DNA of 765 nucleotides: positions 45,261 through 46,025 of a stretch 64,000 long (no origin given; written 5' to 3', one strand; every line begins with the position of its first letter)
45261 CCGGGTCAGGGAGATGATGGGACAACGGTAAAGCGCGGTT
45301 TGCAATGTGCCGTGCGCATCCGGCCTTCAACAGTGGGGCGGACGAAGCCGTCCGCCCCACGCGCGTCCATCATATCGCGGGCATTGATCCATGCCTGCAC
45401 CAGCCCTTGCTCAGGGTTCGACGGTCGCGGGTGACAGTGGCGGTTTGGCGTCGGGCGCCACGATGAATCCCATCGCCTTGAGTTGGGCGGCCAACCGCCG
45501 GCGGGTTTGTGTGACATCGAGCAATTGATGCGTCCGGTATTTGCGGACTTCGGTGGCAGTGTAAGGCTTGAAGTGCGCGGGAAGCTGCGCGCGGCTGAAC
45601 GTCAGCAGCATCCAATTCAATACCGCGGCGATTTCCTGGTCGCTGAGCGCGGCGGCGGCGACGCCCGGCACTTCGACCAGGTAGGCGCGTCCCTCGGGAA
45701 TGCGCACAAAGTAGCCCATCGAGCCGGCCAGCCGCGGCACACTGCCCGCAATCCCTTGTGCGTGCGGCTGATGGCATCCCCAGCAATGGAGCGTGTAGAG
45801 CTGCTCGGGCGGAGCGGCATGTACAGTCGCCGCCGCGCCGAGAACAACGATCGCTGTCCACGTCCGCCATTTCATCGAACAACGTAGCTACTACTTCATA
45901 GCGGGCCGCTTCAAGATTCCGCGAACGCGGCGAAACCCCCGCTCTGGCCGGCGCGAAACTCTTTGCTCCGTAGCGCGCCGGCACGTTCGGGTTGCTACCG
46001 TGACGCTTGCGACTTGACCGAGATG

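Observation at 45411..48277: Minimal TTQ amine dehydrogenase locus: heavy chain, light chain and two cytochromes c, without mauE/mauD/mauG/amicyanin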

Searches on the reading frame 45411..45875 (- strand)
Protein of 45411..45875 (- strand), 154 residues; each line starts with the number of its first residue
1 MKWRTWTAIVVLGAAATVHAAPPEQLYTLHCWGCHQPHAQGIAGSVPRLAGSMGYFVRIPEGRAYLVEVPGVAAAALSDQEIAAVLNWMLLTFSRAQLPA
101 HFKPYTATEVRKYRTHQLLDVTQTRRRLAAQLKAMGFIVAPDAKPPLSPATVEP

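Call 3: search_protein_families(library=pfam, proteins=[window:45411-45875:-], max_evalue=0.01)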
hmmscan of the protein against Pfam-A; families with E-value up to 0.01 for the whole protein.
window:45411-45875:- (154 aa): 2 families
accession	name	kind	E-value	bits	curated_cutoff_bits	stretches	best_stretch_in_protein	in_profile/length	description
PF00034.26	Cytochrom_C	-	4.3e-07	31.6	21.3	1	24-54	5-35/90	Cytochrome c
PF13442.11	Cytochrome_CBB3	-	0.0019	18.9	27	1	20-89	3-68/68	Cytochrome C oxidase, cbb3-type, subunit III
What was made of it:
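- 45411..45875 (-): cyt2: monohaem c552-derived cytochrome c (CWGCH) with an 18-residue deletion that removes the Met-ligand loop. Signal peptide ends VHA|A. PF00034 matches only the N-terminal residues 24-54 (call 3).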

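Call 4: search_protein_families(library=ncbifam, proteins=[window:45411-45875:-], max_evalue=0.01)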
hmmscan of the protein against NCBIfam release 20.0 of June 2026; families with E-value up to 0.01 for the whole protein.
window:45411-45875:- (154 aa): 0 families
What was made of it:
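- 45411..45875 (-): There is no NCBIfam hit (call 4).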

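Call 32: search_solved_structures(query=window:45411-45875:-, max_evalue=1, show_alignments=2)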
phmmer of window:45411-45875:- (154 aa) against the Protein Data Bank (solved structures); distinct sequences matched with E-value up to 1: 17.
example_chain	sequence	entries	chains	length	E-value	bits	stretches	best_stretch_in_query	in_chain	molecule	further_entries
1c52_A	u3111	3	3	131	2.7e-13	53.1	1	29-120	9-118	CYTOCHROME-C552 | Cytochrome c-552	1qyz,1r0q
1foc_A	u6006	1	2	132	2.8e-13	53.1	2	74-120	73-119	CYTOCHROME RC557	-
2fwl_A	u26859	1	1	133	2.8e-13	53.1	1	27-120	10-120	Cytochrome c-552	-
1dt1_A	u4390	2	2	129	3.2e-13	52.9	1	29-120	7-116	CYTOCHROME C552 | Cytochrome c-552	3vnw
6q2u_A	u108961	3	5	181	0.0019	21.2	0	28-87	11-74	Cytochrome c4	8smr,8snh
9ynv_O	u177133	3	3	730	0.021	17.8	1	98-144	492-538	Uncharacterized protein | ctAda3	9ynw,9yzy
2zoo_A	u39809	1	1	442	0.091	15.7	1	24-52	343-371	Probable nitrite reductase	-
2osx_A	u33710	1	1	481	0.12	15.4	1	28-74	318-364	Endoglycoceramidase II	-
7sqc_M0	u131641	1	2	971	0.39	13.7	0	111-144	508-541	FAP221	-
7n6g_1P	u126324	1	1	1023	0.41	13.6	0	111-144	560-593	HTH_9 domain-containing protein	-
2osy_A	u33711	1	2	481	0.43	13.5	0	28-74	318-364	Endoglycoceramidase II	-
2osw_A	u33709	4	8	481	0.44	13.5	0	28-74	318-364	Endoglycoceramidase II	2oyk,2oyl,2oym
5n1t_B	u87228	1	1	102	0.45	13.5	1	8-52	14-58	Cytochrome C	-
6ef8_A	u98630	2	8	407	0.56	13.2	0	27-40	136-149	C-type cytochrome OmcS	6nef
8snh_G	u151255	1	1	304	0.62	13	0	16-50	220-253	Cbb3-type cytochrome c oxidase subunit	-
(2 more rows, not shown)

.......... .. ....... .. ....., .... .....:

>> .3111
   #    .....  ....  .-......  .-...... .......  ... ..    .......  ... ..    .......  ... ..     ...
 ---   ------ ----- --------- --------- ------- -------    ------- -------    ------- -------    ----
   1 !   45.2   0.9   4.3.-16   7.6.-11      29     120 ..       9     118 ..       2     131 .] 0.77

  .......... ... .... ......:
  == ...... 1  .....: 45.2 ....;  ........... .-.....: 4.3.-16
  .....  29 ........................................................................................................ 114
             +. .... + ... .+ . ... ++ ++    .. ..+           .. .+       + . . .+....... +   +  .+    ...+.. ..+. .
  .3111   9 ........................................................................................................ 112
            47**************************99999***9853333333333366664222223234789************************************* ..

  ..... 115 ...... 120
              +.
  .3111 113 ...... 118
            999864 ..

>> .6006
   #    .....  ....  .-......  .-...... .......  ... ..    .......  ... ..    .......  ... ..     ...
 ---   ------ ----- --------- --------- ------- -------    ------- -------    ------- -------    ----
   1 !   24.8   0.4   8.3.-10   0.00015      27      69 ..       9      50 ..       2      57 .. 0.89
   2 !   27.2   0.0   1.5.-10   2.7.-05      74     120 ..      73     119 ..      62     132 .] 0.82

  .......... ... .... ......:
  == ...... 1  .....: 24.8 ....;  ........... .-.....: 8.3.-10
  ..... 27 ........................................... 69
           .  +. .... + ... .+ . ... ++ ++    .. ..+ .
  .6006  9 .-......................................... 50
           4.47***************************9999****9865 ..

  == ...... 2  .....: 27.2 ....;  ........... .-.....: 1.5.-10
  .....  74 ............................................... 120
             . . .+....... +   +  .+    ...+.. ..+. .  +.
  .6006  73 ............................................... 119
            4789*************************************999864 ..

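Call 52: find_homologous_proteins(query=A2, max_evalue=0.001)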
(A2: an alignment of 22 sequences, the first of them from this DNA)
Query A2 (22 sequences) (145 aa, profile of the alignment): 1401 proteins with E <= 0.001 among 8000 candidates; the best 120 are listed.
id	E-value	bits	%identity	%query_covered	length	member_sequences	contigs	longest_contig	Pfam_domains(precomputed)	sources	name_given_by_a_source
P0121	7.9e-55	202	54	79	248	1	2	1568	PF13442.12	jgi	-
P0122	6.0e-52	193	52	79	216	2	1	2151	PF13442.12,PF00034.27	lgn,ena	-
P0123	1.9e-50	188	99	100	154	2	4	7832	PF00034.27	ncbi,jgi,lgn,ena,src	-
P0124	1.7e-49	185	65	81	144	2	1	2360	PF00034.27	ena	-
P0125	1.8e-49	185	63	85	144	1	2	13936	-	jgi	jgi:hypothetical protein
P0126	2.0e-49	185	63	83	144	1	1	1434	-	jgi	jgi:mono/diheme cytochrome c family protein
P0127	2.4e-49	184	70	80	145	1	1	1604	PF00034.27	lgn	-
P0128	3.3e-49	184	74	99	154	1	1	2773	PF00034.27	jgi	jgi:mono/diheme cytochrome c family protein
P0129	3.5e-49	184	61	82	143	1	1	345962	PF00034.27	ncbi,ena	-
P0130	4.3e-49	183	49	82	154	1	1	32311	-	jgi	jgi:mono/diheme cytochrome c family protein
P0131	4.3e-49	183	46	82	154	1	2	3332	-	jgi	jgi:cytochrome c551/c552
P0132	4.4e-49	183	47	76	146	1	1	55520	-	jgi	-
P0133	4.7e-49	183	63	85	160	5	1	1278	PF00034.27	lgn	-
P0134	5.6e-49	183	48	81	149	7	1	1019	-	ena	-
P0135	1.0e-48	182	64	81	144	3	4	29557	PF00034.27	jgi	jgi:mono/diheme cytochrome c family protein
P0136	1.1e-48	182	65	80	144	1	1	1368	PF00034.27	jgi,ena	-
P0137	1.1e-48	182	46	81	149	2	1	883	PF00034.27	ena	-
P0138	1.2e-48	182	67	96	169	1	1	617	PF00034.27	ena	-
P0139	1.2e-48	182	48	83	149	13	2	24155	PF00034.27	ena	-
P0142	2.1e-48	181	63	80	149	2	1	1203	PF00034.27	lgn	-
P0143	2.2e-48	181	48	81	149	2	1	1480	PF00034.27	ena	-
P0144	2.4e-48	181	58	90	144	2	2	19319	PF00034.27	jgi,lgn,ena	-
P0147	2.6e-48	181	62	83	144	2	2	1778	PF00034.27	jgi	jgi:mono/diheme cytochrome c family protein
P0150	3.7e-48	180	46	78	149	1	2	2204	PF00034.27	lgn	-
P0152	3.9e-48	180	72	99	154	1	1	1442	PF00034.27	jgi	jgi:mono/diheme cytochrome c family protein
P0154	5.3e-48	180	72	86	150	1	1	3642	PF00034.27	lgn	-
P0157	6.8e-48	180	49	73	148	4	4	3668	PF00034.27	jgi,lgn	jgi:hypothetical protein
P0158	7.0e-48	180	45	79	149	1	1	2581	PF00034.27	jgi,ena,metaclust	metaclust:\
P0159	8.0e-48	179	63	83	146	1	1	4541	PF00034.27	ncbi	-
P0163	9.0e-48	179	45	79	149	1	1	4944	PF00034.27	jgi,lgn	-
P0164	9.1e-48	179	45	79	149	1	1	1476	PF00034.27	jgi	-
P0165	9.9e-48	179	46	76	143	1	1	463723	-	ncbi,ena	-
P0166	9.9e-48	179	55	97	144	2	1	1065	PF00034.27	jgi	jgi:mono/diheme cytochrome c family protein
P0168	1.0e-47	179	61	83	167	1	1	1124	PF00034.27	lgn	-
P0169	1.0e-47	179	68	97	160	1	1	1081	PF00034.27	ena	-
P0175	1.3e-47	179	64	81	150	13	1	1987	PF00034.27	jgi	jgi:mono/diheme cytochrome c family protein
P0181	1.7e-47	178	58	98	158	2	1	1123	PF00034.27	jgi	jgi:mono/diheme cytochrome c family protein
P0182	1.7e-47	178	62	89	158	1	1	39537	PF00034.27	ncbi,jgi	ncbi:MAG TPA: cytochrome c [Candidatus Binataceae bacterium]|jgi:mono/diheme cytochrome c family pro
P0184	1.9e-47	178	76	94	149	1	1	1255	PF00034.27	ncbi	-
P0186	1.9e-47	178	49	87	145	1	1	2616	PF00034.27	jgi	-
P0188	1.9e-47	178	66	80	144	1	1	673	PF00034.27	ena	-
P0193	2.2e-47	178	46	75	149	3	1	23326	PF00034.27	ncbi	-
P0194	2.5e-47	178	62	90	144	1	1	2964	PF00034.27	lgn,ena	-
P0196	2.5e-47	178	58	97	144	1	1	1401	PF00034.27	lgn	-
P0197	2.6e-47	178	68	99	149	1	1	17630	PF00034.27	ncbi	ncbi:MAG TPA: cytochrome c [Candidatus Binataceae bacterium]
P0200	2.9e-47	178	61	93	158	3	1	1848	PF00034.27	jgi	jgi:mono/diheme cytochrome c family protein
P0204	3.2e-47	177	61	94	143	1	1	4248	PF00034.27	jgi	jgi:mono/diheme cytochrome c family protein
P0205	3.4e-47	177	64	83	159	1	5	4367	PF00034.27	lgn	-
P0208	3.4e-47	177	66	80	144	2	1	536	PF00034.27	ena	-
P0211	3.8e-47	177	64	83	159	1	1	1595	PF00034.27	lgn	-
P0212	3.8e-47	177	64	83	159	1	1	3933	PF00034.27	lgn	-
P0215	4.0e-47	177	64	89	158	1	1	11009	PF00034.27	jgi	jgi:mono/diheme cytochrome c family protein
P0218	4.2e-47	177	78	85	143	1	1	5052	PF00034.27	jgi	jgi:mono/diheme cytochrome c family protein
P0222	4.7e-47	177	71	99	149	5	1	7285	PF00034.27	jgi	jgi:mono/diheme cytochrome c family protein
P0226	5.0e-47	177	57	98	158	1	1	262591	PF00034.27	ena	-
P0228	5.4e-47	177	59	98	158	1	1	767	PF00034.27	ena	-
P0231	6.1e-47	176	57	92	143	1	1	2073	PF00034.27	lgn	-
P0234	6.5e-47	176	69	99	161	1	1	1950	PF00034.27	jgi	jgi:cytochrome c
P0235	6.6e-47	176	58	98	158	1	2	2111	PF00034.27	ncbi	-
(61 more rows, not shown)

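Call 53: find_encoding_contigs(protein=P0123, flank=10000, max_places=4)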
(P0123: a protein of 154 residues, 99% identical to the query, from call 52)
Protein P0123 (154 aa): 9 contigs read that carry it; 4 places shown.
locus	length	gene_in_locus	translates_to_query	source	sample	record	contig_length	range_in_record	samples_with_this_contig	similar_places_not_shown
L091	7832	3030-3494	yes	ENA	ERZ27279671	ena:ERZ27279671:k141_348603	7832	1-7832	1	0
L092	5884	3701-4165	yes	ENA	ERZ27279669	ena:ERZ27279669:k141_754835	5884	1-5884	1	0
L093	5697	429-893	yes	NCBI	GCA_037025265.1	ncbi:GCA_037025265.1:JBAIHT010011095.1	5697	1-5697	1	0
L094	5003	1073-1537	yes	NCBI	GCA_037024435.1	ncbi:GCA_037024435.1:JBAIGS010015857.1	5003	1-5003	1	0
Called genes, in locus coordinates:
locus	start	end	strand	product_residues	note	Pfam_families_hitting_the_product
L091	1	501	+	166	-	?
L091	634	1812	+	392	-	PF06433:Me-amine-dh_H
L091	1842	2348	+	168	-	PF02975:Me-amine-dh_L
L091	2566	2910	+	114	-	-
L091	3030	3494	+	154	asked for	PF00034:Cytochrom_C (faint)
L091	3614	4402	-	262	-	PF00378:ECH_1, PF16113:ECH_2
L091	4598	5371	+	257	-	PF00106:adh_short, PF01370:Epimerase (weak), PF08659:KR, PF13561:adh_short_C2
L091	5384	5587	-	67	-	-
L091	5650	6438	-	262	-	PF00561:Abhydrolase_1, PF12697:Abhydrolase_6, PF12146:Hydrolase_4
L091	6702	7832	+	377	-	?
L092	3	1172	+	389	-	?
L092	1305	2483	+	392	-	PF06433:Me-amine-dh_H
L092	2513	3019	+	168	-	PF02975:Me-amine-dh_L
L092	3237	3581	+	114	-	-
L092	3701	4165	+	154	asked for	PF00034:Cytochrom_C (faint)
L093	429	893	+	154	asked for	PF00034:Cytochrom_C (faint)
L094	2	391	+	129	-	?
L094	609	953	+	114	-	-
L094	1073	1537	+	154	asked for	PF00034:Cytochrom_C (faint)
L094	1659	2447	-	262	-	PF00378:ECH_1, PF16113:ECH_2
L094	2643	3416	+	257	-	PF00106:adh_short, PF01370:Epimerase (weak), PF08659:KR, PF13561:adh_short_C2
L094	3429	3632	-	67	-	-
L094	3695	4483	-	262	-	PF00561:Abhydrolase_1, PF12697:Abhydrolase_6, PF12146:Hydrolase_4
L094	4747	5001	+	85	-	?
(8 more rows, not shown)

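Call 54: find_encoding_contigs(protein=P0165, flank=8000, max_places=2)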
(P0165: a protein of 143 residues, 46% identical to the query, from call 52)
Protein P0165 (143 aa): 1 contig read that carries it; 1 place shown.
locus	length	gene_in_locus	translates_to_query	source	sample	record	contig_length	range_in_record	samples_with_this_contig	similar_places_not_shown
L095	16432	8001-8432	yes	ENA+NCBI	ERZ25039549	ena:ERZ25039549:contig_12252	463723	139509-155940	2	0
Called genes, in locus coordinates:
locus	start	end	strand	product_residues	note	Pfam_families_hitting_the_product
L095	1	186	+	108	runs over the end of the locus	PF13560:HTH_31, PF01381:HTH_3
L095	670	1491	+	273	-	PF07804:HipA_C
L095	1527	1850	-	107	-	PF01844:HNH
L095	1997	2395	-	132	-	PF01243:PNPOx_N, PF12900:Pyridox_ox_2 (weak)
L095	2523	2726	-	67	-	-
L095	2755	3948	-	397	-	PF07690:MFS_1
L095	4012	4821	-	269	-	PF00106:adh_short, PF08659:KR, PF13561:adh_short_C2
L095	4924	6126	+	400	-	PF00795:CN_hydrolase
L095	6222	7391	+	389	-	PF06433:Me-amine-dh_H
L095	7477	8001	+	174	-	PF02975:Me-amine-dh_L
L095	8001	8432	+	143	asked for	-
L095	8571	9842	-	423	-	PF13657:Couple_hipA, PF07804:HipA_C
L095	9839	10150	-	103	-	PF01381:HTH_3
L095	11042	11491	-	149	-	PF13610:DDE_Tnp_IS240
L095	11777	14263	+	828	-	PF07715:Plug, PF00593:TonB_dep_Rec_b-barrel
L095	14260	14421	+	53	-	-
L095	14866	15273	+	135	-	-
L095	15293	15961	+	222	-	PF00596:Aldolase_II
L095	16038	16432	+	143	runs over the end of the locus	PF01042:Ribonuc_L-PSP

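Call 55: find_encoding_contigs(protein=P0132, flank=8000, max_places=2)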
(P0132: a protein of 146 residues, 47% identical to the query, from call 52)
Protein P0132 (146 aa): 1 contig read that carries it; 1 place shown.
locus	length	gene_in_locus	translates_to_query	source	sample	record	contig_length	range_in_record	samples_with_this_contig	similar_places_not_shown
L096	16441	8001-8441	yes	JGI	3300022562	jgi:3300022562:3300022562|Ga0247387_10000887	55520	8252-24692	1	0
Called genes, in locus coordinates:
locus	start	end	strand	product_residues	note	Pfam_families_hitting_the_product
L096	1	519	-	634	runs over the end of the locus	PF13450:NAD_binding_8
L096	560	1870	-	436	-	PF00083:Sugar_tr, PF07690:MFS_1, PF06779:MFS_4, PF13347:MFS_2 (faint), PF07690:MFS_1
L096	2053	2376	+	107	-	-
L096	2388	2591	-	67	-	-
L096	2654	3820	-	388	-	PF07690:MFS_1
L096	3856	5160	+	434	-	PF00795:CN_hydrolase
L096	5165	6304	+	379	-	PF06433:Me-amine-dh_H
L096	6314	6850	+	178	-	PF07291:MauE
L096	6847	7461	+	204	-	PF00578:AhpC-TSA, PF08534:Redoxin (weak)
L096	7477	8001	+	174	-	PF02975:Me-amine-dh_L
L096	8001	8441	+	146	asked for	-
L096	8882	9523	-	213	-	PF00440:TetR_N, PF13977:TetR_C_6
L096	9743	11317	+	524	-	PF09098:Dehyd-heme_bind, PF14930:Qn_am_d_aII, PF09100:Qn_am_d_aIV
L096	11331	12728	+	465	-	PF04055:Radical_SAM, PF13353:Fer4_12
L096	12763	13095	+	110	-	PF08992:QH-AmDH_gamma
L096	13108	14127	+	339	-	PF02239:Cytochrom_D1 (faint)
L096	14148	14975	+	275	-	-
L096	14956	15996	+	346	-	PF01136:Peptidase_U32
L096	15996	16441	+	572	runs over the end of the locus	PF00664:ABC_membrane, PF00005:ABC_tran, PF13304:AAA_21 (faint)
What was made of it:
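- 45411..45875 (-): In 3 of 3 reverse look-ups it again sat in a TTQ operon: directly after the light chain in L095 and L096, and after cyt1 in the window's own population (L091-L094) (calls 53-55).
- Tried and rejected: The reverse association was instead sampled with three encoding-contig look-ups (calls 53-55).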

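Call 65: predict_structure(alignment_id=A3)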
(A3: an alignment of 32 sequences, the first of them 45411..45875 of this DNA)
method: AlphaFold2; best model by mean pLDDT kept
length: 154 residues; sequences in the alignment: 32
mean_pLDDT: 76.5   pTM: 0.62
mean pLDDT of the five models: 76.5, 70.5, 69.1, 68.1, 60.7
residues with pLDDT >= 90: 39; 70-90: 60; 50-70: 47; < 50: 8
segments of 3 or more residues with pLDDT < 50: 151-154
pLDDT, mean of each block of 10 residues (from residue 1): 75 68 73 60 56 88 84 74 89 92 95 73 80 93 60 47
secondary structure, 60 per line:
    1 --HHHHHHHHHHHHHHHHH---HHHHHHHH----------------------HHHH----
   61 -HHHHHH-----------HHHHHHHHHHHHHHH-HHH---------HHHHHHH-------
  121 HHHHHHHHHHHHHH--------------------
elements in order: H3-19 H23-30 H53-56 H62-67 H79-93 H107-113 H121-134

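Call 67: fold_search(model_id=the predicted structure, library=pdb)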
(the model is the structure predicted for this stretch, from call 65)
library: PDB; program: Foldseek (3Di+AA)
matches with E <= 10: 25; with E <= 0.001: 2
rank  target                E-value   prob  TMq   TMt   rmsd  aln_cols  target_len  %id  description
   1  1qyz                  1.4e-04  1.00  0.50  0.57   7.4       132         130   32  Characterization of the malformed, recombinant cytochrome rC552 (released 2004-09-28)
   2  1dt1                  6.7e-04  1.00  0.49  0.57   7.3       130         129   32  THERMUS THERMOPHILUS CYTOCHROME C552 SYNTHESIZED BY ESCHERICHIA COLI (released 2000-02-18)
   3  1foc_A                3.0e-03  1.00  0.49  0.57   7.4       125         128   33  Cytochrome C557: improperly folded thermus thermophilus C552 (released 2000-11-08)
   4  1c52                  3.0e-03  1.00  0.50  0.57   7.4       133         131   32  THERMUS THERMOPHILUS CYTOCHROME-C552: A NEW HIGHLY THERMOSTABLE CYTOCHROME-C STRUCTURE OBTAINED BY MAD PHASING (released 1998-06-24)
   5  1al0_4                2.0e+00  0.04  0.16  0.17  15.7       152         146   13  PROCAPSID OF BACTERIOPHAGE PHIX174 (released 1998-01-28)
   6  2xo7_A                4.1e+00  0.05  0.19  0.08  11.8       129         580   12  Crystal structure of a dA:O-allylhydroxylamine-dC basepair in complex with fragment DNA polymerase I from Bacillus ste (released 2010-09-15)
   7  6dsu_A                4.1e+00  0.04  0.18  0.07  12.0       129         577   11  Bst DNA polymerase I pre-insertion complex structure (released 2018-10-31)
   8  2cpt_MODEL_1_A        5.1e+00  0.03  0.16  0.20  15.0       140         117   12  Solution structure of MIT domain from human SKD1 (released 2005-11-19)
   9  5kl8_A                5.7e+00  0.06  0.22  0.13  16.3        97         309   12  Crystal structure of the Pumilio-Nos-CyclinB RNA complex (released 2016-08-17)
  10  7kzp_A                5.7e+00  0.03  0.18  0.04  17.9       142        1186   15  Structure of the human Fanconi anaemia Core complex (released 2021-03-10)
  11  6xtx_B                5.7e+00  0.03  0.15  0.13   9.6        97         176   12  CryoEM structure of human CMG bound to ATPgammaS and DNA (released 2020-05-27)
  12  2eho_K                6.1e+00  0.05  0.15  0.13   7.4        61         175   18  Crystal structure of human GINS complex (released 2007-06-19)
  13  4m58                  6.1e+00  0.03  0.20  0.15  13.8       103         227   16  Crystal Structure of an transition metal transporter (released 2014-03-26)
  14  2e9x_B                6.4e+00  0.03  0.15  0.14   9.7        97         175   12  The crystal structure of human GINS core complex (released 2007-04-10)
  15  8q6o_H                7.2e+00  0.02  0.15  0.14   9.6        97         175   15  X. laevis CMG dimer bound to dimeric DONSON - without ATPase (released 2023-10-18)
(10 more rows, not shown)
